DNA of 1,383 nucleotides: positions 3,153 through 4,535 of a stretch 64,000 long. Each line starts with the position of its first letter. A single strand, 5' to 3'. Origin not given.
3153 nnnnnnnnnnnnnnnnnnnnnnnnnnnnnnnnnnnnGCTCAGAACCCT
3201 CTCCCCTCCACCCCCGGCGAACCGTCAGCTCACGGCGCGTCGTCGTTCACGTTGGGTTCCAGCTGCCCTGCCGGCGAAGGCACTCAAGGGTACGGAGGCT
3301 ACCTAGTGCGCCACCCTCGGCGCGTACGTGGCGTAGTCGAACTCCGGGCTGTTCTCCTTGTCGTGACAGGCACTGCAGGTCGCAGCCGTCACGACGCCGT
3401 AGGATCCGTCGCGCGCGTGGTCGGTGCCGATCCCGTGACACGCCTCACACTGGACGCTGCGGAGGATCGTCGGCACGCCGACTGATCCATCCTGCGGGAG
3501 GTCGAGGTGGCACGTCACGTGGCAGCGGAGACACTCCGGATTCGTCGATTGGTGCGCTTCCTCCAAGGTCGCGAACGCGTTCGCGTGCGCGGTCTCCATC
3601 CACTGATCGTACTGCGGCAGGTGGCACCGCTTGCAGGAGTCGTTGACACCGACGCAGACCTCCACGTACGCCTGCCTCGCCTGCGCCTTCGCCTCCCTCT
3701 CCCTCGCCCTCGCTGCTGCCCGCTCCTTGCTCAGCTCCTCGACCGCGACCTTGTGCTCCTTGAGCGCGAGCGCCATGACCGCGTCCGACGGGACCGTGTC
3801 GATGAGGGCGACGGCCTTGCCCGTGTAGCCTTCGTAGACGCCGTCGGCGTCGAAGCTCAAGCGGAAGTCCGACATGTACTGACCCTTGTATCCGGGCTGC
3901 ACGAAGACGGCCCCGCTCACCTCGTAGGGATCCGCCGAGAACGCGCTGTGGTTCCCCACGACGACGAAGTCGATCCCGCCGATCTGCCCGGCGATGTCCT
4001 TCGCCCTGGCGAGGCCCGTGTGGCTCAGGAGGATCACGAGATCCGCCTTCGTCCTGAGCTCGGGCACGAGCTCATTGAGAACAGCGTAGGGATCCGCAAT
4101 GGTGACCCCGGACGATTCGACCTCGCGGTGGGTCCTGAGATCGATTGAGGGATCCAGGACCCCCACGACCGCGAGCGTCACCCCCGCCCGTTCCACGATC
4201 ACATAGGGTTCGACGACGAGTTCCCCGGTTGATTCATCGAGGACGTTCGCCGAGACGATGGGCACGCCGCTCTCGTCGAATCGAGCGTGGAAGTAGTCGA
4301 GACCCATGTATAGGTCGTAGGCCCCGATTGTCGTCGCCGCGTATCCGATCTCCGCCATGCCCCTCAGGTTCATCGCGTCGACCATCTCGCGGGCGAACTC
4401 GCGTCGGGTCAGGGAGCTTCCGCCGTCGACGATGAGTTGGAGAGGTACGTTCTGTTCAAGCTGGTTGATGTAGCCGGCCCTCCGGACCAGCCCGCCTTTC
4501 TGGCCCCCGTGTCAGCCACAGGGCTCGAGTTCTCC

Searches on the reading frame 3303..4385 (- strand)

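Call 83: search_protein_families(library=pfam, proteins=[window:3303-4385:-], max_evalue=0.00001)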
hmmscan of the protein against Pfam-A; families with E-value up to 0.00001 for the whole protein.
window:3303-4385:- (360 aa): 1 family
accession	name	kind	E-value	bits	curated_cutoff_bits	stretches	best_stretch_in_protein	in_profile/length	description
PF13435.11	Cytochrome_C554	-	8.5e-12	46.3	20.8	1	250-318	1-84/84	Cytochrome c554 and c-prime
